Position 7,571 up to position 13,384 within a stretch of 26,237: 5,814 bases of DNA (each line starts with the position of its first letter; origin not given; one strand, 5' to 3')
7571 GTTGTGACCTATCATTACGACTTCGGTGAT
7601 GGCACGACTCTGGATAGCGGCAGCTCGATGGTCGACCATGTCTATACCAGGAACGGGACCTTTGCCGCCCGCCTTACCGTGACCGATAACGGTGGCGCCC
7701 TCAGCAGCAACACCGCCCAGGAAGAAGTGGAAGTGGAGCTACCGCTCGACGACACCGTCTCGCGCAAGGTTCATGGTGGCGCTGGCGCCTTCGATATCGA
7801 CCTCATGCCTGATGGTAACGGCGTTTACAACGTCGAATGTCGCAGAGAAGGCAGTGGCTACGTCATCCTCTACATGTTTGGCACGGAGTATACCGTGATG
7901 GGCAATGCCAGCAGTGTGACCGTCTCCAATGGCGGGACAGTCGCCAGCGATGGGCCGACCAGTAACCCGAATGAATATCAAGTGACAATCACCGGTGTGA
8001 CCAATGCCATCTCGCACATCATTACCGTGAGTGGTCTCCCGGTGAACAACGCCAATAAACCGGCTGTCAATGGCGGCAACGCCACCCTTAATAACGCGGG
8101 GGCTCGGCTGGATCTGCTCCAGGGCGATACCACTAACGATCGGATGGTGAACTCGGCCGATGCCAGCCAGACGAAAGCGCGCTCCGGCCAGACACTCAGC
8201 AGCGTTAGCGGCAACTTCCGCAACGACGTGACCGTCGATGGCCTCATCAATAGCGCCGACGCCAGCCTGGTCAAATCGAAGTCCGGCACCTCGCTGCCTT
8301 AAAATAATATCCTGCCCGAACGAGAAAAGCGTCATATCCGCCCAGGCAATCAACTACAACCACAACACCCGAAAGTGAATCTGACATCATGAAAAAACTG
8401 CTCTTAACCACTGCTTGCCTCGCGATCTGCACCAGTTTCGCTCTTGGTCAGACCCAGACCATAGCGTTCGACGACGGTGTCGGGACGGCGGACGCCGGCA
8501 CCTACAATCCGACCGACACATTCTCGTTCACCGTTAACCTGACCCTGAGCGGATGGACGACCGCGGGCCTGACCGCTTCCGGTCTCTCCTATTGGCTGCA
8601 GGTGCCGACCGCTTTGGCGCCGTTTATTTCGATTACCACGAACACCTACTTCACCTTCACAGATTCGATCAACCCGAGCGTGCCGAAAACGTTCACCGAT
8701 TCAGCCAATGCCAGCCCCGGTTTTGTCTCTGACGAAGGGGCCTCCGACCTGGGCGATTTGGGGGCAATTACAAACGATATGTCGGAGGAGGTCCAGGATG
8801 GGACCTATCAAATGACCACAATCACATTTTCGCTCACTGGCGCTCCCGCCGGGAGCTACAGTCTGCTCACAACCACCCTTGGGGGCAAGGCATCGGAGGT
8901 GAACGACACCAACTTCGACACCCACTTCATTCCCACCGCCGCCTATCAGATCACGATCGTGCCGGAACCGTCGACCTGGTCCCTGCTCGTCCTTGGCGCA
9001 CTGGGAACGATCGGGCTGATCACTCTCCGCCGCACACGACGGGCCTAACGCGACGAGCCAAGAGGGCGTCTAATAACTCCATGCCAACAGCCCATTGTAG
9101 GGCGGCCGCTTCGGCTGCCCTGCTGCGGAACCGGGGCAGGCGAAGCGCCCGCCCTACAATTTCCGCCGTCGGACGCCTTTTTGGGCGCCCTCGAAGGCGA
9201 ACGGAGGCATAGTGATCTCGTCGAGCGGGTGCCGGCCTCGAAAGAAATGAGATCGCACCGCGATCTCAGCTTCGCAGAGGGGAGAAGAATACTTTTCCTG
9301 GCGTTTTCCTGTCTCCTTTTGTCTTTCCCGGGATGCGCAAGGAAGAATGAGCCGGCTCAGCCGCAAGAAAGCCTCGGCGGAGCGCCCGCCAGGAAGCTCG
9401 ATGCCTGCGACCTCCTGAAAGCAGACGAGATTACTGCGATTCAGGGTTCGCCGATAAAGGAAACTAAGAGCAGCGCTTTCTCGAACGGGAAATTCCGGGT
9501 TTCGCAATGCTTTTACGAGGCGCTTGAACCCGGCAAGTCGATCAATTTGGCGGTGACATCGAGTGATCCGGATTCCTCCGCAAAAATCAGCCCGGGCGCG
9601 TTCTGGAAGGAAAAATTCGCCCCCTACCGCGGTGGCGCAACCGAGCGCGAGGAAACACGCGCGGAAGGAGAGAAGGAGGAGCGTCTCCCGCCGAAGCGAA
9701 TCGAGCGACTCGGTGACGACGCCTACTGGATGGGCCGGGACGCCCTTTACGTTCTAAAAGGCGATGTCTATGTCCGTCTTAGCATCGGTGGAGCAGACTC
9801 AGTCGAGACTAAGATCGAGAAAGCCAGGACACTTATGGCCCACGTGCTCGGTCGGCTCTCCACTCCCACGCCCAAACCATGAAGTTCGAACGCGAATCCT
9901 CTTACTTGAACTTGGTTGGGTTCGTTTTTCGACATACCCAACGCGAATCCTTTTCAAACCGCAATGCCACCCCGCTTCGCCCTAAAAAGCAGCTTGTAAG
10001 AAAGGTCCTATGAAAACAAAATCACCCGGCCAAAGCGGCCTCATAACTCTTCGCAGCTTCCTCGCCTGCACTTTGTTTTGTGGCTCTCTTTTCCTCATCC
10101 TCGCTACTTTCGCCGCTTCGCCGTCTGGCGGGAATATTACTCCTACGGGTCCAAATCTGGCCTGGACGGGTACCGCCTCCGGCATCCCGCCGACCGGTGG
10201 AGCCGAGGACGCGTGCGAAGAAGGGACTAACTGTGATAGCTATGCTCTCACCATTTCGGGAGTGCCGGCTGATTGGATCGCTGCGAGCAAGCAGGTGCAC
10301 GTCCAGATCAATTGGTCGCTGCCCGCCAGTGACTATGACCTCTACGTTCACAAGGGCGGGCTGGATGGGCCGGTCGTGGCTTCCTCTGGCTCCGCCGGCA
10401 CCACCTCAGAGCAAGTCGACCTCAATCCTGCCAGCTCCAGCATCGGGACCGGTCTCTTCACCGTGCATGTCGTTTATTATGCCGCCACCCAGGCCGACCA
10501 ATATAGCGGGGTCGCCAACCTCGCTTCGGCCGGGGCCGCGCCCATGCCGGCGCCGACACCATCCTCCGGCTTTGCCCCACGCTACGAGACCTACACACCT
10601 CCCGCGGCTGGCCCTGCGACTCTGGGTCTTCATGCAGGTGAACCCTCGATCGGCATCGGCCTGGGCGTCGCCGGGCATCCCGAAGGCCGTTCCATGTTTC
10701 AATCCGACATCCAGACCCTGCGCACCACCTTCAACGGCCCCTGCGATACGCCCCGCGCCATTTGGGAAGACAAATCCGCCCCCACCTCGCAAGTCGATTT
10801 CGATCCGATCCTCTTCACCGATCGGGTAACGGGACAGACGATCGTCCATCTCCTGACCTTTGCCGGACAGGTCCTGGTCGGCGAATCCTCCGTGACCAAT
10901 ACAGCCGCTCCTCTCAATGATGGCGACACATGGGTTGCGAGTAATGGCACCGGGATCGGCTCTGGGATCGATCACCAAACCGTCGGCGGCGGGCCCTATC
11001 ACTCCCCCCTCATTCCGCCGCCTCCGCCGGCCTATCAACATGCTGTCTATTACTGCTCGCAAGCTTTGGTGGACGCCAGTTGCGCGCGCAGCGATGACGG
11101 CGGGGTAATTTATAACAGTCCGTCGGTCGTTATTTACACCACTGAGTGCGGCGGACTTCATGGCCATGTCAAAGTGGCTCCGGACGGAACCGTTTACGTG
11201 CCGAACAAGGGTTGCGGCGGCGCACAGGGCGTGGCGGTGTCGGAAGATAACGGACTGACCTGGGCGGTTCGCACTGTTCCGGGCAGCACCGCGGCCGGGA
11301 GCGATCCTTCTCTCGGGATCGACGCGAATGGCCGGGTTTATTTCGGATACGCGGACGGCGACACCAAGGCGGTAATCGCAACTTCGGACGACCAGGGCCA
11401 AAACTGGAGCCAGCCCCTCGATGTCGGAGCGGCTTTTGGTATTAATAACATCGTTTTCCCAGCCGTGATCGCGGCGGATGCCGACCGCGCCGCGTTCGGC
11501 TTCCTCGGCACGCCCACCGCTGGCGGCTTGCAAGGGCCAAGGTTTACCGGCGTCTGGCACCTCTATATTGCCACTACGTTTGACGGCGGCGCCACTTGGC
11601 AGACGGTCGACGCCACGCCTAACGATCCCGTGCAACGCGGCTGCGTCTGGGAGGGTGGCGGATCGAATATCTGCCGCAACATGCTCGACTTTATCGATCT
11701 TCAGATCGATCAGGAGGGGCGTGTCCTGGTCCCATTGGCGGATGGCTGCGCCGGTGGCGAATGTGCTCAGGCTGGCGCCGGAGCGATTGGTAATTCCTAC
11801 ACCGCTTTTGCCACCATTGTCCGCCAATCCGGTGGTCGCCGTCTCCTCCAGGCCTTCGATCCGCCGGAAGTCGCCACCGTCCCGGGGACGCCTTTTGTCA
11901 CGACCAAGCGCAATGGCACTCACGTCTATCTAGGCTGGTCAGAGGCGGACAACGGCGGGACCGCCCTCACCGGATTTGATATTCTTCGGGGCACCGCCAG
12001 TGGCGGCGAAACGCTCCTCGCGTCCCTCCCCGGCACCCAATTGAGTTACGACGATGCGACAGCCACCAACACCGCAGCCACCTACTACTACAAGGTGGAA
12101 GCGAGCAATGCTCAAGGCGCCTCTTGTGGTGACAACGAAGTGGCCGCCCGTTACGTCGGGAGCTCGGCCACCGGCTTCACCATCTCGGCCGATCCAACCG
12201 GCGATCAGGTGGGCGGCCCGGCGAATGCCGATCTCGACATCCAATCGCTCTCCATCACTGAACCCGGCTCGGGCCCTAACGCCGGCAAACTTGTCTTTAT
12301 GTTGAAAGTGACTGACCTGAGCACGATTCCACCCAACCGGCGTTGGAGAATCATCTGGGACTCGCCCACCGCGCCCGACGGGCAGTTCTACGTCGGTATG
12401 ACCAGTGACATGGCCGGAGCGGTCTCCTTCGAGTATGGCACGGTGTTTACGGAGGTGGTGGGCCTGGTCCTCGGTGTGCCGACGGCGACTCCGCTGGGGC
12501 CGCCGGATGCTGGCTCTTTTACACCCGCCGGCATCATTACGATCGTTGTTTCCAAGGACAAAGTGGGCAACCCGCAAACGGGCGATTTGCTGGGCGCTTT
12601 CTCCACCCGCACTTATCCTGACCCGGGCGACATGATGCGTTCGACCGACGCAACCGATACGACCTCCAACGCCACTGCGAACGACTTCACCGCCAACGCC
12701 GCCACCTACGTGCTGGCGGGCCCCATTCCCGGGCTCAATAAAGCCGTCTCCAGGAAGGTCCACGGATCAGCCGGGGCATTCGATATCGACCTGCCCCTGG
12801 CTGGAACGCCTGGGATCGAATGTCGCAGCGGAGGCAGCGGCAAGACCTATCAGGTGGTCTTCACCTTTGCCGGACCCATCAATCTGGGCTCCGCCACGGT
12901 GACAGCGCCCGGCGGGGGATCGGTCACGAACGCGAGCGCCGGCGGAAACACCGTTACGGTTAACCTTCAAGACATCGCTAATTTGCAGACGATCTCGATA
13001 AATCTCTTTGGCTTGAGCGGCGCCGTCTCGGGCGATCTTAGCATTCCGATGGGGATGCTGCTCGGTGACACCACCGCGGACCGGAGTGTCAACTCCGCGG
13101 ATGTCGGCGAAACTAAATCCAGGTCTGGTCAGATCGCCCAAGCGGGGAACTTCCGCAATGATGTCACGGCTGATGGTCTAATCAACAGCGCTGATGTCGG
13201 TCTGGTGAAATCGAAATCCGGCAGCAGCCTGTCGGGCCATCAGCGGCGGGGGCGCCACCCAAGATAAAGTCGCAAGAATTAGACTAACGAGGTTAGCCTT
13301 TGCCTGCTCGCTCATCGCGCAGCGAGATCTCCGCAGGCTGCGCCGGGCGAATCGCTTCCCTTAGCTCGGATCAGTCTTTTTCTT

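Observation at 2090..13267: Candidate cellulosome-like cohesin-dockerin display system anchored by PEP-CTERM/exosortase in a diderm bacterium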

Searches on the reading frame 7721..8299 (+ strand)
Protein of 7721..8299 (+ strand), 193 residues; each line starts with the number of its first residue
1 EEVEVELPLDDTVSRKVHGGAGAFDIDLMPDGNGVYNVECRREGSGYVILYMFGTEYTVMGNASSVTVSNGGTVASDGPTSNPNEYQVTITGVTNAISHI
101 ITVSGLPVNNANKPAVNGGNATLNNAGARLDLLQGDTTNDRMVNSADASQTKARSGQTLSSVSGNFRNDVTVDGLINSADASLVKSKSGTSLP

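Call 100: search_protein_families(library=pfam, proteins=[window:7721-8299:+], max_evalue=0.1)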
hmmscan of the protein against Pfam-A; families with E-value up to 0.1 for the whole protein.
window:7721-8299:+ (193 aa): 1 family
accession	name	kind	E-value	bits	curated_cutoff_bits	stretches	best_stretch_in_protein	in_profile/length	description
PF00404.24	Dockerin_1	-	6.4e-06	26.7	22.9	1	135-186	2-54/57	Dockerin type I domain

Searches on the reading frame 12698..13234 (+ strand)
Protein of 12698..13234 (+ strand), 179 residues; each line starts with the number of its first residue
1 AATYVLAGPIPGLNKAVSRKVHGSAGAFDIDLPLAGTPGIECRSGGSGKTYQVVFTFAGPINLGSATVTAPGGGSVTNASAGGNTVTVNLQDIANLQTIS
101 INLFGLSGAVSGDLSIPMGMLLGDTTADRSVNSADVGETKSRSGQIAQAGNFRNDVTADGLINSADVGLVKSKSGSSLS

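Call 100: search_protein_families(library=pfam, proteins=[window:12698-13234:+], max_evalue=0.1)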
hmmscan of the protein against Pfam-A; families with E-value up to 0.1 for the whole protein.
window:12698-13234:+ (179 aa): 2 families
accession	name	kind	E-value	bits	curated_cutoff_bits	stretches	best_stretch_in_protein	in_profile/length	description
PF00404.24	Dockerin_1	-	0.0006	20.4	22.9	1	122-172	1-54/57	Dockerin type I domain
PF09076.15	Crystall_2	-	0.018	15.2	25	1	62-93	16-44/70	Beta/Gamma crystallin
